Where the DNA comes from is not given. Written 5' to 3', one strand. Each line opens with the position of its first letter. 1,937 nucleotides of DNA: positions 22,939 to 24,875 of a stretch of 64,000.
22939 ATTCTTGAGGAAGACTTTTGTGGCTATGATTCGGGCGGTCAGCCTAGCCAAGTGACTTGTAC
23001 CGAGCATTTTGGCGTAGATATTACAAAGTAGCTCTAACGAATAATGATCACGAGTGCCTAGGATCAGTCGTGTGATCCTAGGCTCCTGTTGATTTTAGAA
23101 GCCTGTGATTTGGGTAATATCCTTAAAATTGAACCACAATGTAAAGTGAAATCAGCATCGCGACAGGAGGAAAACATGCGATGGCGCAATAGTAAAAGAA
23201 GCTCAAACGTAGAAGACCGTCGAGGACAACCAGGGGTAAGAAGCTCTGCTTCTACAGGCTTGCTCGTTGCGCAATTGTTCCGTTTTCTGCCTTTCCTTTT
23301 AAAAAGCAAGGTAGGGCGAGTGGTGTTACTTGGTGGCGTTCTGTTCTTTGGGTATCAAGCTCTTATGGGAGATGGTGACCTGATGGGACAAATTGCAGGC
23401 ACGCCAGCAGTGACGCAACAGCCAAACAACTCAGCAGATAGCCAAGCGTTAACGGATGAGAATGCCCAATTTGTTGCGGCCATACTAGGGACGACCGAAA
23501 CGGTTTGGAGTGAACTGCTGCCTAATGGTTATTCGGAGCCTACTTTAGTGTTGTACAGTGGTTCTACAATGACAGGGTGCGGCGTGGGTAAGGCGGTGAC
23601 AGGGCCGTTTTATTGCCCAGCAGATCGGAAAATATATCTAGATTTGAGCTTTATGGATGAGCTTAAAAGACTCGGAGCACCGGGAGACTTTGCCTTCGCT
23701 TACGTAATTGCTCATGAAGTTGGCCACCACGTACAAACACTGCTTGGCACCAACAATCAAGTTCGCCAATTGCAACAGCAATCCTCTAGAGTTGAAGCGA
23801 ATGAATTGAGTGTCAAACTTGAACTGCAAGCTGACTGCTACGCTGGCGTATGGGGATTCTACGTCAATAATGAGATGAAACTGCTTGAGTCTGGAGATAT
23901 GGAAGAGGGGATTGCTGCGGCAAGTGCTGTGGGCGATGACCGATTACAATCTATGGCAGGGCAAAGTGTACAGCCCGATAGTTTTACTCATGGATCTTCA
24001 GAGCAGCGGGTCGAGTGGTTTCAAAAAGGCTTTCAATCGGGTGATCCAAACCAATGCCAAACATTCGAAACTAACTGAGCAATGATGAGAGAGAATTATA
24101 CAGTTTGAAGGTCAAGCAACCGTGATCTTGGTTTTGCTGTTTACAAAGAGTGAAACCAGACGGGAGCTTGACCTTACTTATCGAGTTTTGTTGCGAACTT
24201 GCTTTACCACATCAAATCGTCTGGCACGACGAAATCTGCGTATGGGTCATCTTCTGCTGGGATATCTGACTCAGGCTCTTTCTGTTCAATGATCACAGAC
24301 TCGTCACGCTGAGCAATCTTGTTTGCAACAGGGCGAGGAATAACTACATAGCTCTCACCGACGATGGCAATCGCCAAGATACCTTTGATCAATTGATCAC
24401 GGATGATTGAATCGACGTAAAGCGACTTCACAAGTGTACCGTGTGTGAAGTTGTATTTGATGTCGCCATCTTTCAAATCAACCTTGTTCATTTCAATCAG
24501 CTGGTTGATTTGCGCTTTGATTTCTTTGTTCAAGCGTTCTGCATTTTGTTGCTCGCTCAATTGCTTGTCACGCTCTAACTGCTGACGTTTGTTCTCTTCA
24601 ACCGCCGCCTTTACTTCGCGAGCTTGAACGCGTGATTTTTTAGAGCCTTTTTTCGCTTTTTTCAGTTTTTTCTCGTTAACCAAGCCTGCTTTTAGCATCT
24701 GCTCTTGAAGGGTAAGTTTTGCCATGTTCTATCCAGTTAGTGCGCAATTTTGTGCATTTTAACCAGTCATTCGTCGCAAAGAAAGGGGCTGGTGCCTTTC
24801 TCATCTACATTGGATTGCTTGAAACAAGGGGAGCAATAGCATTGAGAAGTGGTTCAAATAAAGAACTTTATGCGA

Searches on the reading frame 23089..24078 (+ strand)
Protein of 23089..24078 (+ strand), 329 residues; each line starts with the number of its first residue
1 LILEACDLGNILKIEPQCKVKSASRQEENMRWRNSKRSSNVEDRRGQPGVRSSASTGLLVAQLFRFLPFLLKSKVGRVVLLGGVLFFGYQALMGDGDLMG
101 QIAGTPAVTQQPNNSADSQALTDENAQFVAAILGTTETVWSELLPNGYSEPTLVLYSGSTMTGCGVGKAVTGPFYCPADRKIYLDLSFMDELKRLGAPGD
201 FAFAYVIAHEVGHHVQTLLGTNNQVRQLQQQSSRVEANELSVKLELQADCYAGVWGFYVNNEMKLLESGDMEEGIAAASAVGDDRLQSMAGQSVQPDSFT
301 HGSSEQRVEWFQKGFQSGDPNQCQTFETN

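Call 112: search_protein_families(library=pfam, proteins=[window:23089-24078:+], max_evalue=0.00001)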
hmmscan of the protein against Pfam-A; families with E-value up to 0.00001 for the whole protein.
window:23089-24078:+ (329 aa): 1 family
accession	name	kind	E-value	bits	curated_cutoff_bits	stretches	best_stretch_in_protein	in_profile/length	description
PF04228.19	Zn_peptidase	-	2e-101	339.8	23.2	1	30-326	1-290/290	Putative neutral zinc metallopeptidase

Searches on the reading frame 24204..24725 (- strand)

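Call 5: search_protein_families(library=pfam, proteins=[window:24204-24725:-], max_evalue=0.001)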
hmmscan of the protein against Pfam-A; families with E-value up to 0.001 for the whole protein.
window:24204-24725:- (173 aa): 1 family
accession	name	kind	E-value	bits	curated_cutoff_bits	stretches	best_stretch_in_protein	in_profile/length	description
PF09831.14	DUF2058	-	1.5e-59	201.4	25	1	5-173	1-174/174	Uncharacterized protein conserved in bacteria (DUF2058)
